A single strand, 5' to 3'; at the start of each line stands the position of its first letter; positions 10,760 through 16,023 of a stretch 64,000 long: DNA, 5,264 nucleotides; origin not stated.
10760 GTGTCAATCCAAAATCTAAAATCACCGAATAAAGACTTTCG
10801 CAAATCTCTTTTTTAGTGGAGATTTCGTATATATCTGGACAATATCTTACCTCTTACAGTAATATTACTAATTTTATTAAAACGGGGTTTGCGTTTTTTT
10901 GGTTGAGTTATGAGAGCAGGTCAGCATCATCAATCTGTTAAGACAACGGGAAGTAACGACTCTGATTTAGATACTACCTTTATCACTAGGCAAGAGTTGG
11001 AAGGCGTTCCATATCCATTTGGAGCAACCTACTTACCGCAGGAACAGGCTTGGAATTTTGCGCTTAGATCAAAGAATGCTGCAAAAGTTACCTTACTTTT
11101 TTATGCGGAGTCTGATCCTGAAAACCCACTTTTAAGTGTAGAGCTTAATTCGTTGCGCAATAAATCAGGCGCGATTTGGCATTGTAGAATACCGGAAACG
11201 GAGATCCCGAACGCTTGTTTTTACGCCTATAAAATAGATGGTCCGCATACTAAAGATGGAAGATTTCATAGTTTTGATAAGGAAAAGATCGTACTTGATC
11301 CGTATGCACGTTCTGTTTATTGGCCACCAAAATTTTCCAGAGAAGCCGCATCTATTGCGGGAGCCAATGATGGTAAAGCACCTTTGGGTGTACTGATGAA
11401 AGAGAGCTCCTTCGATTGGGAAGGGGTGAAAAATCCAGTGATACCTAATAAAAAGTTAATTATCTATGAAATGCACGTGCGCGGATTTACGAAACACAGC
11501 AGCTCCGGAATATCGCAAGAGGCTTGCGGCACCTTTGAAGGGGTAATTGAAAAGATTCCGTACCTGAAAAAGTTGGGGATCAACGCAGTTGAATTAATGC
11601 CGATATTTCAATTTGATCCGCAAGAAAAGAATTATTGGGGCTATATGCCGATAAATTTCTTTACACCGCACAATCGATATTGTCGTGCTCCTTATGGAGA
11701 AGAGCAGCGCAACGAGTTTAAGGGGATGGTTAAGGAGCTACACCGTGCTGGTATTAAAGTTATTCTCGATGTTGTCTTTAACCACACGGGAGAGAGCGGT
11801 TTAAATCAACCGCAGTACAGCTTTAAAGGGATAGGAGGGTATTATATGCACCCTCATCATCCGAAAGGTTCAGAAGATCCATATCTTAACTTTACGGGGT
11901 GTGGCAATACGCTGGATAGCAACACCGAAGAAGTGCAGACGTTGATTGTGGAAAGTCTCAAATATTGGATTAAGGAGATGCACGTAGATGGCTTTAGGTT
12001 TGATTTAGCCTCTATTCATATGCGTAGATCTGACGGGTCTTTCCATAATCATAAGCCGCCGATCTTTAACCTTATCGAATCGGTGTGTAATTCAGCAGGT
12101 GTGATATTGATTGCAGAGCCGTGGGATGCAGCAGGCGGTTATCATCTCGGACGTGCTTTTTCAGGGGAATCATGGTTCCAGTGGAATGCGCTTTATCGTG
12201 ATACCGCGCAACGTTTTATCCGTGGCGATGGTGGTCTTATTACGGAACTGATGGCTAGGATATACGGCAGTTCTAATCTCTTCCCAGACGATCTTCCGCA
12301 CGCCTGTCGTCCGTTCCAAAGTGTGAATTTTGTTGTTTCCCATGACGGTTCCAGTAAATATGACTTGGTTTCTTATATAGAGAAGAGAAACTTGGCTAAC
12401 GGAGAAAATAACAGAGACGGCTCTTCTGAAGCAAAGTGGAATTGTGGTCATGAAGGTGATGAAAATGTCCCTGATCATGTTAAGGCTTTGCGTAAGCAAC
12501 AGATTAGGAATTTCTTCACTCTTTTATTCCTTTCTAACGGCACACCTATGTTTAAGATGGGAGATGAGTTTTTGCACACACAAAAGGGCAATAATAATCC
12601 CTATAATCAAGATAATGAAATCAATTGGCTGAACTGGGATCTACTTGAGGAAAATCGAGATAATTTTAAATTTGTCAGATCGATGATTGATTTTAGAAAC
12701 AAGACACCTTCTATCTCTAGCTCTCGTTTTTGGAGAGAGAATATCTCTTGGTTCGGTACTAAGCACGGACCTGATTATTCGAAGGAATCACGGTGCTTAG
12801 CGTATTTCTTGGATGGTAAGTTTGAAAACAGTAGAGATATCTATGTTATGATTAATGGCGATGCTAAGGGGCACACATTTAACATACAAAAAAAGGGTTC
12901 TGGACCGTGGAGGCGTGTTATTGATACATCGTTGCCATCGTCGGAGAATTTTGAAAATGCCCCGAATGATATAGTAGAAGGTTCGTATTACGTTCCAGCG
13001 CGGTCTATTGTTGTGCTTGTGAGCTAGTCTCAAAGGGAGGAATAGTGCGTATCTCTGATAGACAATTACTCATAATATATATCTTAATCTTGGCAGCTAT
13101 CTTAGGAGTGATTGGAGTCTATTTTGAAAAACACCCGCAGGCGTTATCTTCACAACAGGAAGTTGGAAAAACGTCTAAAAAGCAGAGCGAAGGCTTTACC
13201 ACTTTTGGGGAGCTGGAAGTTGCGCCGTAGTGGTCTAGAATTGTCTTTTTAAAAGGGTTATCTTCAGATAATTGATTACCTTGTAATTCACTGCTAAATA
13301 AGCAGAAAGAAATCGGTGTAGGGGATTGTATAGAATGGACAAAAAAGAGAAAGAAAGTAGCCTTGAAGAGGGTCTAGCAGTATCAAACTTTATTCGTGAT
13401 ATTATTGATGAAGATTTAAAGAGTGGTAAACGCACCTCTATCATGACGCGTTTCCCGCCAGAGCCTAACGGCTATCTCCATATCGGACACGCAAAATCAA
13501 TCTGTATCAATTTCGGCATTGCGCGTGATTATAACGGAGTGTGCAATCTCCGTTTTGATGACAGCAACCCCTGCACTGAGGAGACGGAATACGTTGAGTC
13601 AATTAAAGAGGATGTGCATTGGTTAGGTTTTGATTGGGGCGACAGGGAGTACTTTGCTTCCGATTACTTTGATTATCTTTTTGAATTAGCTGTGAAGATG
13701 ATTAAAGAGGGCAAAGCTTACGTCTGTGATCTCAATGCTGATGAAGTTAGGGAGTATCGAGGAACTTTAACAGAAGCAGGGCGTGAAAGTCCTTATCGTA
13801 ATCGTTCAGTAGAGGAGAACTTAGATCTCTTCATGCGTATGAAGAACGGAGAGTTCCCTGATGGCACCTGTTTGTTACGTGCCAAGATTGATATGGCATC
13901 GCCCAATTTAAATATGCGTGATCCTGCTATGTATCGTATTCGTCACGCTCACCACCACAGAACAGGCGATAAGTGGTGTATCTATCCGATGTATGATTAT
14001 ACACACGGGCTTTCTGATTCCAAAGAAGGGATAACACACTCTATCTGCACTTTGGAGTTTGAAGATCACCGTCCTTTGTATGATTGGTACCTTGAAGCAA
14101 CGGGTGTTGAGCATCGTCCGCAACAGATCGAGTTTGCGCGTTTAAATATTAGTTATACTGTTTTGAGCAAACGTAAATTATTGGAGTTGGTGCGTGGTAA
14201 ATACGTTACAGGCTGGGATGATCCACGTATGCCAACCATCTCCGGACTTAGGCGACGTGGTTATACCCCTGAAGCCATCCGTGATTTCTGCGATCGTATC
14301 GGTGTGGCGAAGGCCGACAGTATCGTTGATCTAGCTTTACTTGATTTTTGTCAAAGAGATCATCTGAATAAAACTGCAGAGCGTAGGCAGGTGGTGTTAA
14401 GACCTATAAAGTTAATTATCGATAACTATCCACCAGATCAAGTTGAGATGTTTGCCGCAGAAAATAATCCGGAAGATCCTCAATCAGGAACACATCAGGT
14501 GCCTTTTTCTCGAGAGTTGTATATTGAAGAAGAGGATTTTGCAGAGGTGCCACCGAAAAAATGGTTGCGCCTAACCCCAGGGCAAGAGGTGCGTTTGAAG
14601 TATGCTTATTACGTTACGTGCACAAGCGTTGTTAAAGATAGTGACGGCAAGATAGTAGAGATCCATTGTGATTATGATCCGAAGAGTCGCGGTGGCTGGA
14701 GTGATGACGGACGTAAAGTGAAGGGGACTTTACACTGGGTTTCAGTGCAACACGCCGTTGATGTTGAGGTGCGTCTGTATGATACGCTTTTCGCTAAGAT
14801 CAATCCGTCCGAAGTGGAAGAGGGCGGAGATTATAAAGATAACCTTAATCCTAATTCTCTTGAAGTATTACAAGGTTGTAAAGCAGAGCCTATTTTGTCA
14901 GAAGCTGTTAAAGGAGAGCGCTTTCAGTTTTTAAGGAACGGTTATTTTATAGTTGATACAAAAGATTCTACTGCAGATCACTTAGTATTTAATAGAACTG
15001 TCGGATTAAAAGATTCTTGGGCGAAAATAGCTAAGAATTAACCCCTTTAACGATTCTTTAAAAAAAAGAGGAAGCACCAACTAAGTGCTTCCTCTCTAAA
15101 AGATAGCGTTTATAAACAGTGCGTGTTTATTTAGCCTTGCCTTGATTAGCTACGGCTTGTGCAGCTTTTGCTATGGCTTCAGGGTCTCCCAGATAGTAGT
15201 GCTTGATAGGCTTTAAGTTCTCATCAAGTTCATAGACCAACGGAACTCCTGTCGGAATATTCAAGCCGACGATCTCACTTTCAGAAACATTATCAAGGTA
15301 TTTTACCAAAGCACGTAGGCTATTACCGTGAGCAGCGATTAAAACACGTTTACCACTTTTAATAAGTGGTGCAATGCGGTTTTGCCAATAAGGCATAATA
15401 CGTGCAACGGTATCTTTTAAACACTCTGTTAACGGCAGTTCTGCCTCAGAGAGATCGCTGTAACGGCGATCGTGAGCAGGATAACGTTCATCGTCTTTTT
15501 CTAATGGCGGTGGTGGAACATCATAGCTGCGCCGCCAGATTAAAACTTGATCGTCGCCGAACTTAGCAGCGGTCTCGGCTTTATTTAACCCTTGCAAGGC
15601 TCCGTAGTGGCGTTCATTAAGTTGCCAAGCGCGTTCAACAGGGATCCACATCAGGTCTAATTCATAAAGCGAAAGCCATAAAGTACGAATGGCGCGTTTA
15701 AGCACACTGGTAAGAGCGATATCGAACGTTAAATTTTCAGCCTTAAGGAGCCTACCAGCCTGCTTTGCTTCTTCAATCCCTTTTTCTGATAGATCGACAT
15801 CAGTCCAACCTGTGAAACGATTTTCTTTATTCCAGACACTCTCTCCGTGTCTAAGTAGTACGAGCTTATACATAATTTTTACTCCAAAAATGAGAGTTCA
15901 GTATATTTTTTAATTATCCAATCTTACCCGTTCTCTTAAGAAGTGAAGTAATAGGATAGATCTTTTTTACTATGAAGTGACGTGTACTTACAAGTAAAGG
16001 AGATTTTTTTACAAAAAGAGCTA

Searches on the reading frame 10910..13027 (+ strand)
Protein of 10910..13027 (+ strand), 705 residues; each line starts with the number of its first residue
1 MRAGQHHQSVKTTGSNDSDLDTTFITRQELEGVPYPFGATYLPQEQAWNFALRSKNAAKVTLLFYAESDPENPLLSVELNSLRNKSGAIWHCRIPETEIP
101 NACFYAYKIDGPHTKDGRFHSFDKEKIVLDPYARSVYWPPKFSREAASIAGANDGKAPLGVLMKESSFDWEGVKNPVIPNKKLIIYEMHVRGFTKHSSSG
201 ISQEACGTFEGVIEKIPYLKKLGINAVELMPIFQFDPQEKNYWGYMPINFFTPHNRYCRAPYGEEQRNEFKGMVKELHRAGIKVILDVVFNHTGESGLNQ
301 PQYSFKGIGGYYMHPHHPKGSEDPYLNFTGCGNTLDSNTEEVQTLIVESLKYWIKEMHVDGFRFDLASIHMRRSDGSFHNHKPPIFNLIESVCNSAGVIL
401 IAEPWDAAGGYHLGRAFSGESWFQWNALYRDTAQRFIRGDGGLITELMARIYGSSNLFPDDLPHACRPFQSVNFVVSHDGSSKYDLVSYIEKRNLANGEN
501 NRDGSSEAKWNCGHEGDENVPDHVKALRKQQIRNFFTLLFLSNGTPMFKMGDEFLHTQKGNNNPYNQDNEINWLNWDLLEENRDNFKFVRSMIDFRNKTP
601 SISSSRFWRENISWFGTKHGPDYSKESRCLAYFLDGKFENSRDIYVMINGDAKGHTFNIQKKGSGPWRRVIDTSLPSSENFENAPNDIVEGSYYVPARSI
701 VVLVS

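Call 89: search_protein_families(library=pfam, proteins=[window:10910-13027:+], max_evalue=0.00001)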
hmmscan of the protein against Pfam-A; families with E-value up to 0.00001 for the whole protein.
window:10910-13027:+ (705 aa): 2 families
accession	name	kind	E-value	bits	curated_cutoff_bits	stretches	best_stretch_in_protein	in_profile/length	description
PF00128.31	Alpha-amylase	-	1.8e-24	87.3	22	1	204-578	13-361/446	Alpha amylase, catalytic domain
PF02922.24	CBM_48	-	1.8e-12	47.9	22.4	1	36-133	1-83/83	Carbohydrate-binding module 48 (Isoamylase N-terminal domain)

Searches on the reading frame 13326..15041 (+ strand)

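Call 66: search_protein_families(library=ncbifam, proteins=[window:13326-15041:+], max_evalue=0.00001)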
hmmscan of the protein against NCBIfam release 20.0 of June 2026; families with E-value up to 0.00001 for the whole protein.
window:13326-15041:+ (571 aa): 9 families
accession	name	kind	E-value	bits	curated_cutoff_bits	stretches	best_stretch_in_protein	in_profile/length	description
NF011291.0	PRK14703.1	equivalog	1.6e-257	856.6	681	1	17-569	10-560/769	glutamine--tRNA ligase/YqeY domain fusion protein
TIGR00440.1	glnS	equivalog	1.6e-226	753.3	425.8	1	40-567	2-524/524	glutamine--tRNA ligase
TIGR00463.1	gltX_arch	equivalog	8.3e-106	354.7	401.75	1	28-551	83-553/560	glutamate--tRNA ligase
NF003169.0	PRK04156.1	equivalog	1.7e-89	301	516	1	29-555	92-564/567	glutamate--tRNA ligase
TIGR00464.1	gltX_bact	equivalog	6.8e-20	71.4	289.95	1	39-161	2-124/470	glutamate--tRNA ligase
NF004315.1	PRK05710.1-4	equivalog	3.7e-15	56.1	250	1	41-144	1-104/274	tRNA glutamyl-Q(34) synthetase GluQRS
NF004314.0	PRK05710.1-3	equivalog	4.2e-12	46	256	1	37-154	5-122/297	tRNA glutamyl-Q(34) synthetase GluQRS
TIGR03838.1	queuosine_YadB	equivalog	1.2e-09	37.9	276.7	1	40-157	2-114/272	tRNA glutamyl-Q(34) synthetase GluQRS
NF004312.0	PRK05710.1-1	equivalog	6.4e-06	25.7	453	0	33-153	8-128/306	tRNA glutamyl-Q(34) synthetase GluQRS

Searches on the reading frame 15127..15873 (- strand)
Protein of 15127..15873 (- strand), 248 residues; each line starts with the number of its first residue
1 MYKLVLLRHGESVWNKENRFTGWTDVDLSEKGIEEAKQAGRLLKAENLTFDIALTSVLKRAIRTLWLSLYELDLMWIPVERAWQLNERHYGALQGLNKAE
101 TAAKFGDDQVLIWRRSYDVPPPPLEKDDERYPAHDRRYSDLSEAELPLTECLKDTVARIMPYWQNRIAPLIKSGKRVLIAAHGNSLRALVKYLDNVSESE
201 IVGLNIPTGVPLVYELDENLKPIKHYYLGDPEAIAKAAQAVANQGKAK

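Call 66: search_protein_families(library=ncbifam, proteins=[window:15127-15873:-], max_evalue=0.00001)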
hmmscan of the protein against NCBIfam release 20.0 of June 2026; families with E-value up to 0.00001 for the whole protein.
window:15127-15873:- (248 aa): 18 families
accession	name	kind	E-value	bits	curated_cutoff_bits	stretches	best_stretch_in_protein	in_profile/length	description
NF010713.0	PRK14115.1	equivalog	1.4e-133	443.8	305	1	1-248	1-248/248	2,3-diphosphoglycerate-dependent phosphoglycerate mutase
TIGR01258.1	pgm_1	subfamily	1.9e-123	410.7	81.7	1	3-246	2-245/245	2,3-bisphosphoglycerate-dependent phosphoglycerate mutase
NF010718.0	PRK14120.1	equivalog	1.4e-111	371.7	366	1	1-246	4-248/249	phosphoglyceromutase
NF010714.0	PRK14116.1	equivalog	6.4e-94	313.7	401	1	1-221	1-221/229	2,3-diphosphoglycerate-dependent phosphoglycerate mutase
NF010715.0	PRK14117.1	equivalog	6.1e-91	304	421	1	1-229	1-229/230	phosphoglycerate mutase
NF010716.0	PRK14118.1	equivalog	6.5e-91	303.7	409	1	3-228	2-227/227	2,3-diphosphoglycerate-dependent phosphoglycerate mutase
NF010717.0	PRK14119.1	equivalog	4e-86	288.3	378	1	1-228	1-228/228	2,3-diphosphoglycerate-dependent phosphoglycerate mutase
NF002339.0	PRK01295.1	equivalog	3e-70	235.9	316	2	3-124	4-125/206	2,3-bisphosphoglycerate-dependent phosphoglycerate mutase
NF002217.0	PRK01112.1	equivalog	7.3e-67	225.1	320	3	146-220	145-219/228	2,3-bisphosphoglycerate-dependent phosphoglycerate mutase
TIGR03162.1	ribazole_cobC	equivalog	2.1e-19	69.7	162.9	1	4-109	1-98/176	alpha-ribazole phosphatase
NF009993.0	PRK13462.1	equivalog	7.7e-13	48.5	226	1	3-113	7-109/203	acid phosphatase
NF005567.0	PRK07238.1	equivalog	1.4e-12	47.7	326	1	3-122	179-293/378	bifunctional RNase H/acid phosphatase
NF045917.1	PhserinePhPspA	equivalog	1.3e-11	44.5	350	1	1-108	1-103/211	phosphoserine phosphatase PspA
NF011580.0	PRK15004.1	equivalog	1.8e-10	41.2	250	1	3-92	2-86/203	adenosylcobalamin/alpha-ribazole phosphatase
NF038349.1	dPGM_arch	equivalog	6.8e-09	35.9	225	0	5-96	2-89/194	2,3-diphosphoglycerate-dependent phosphoglycerate mutase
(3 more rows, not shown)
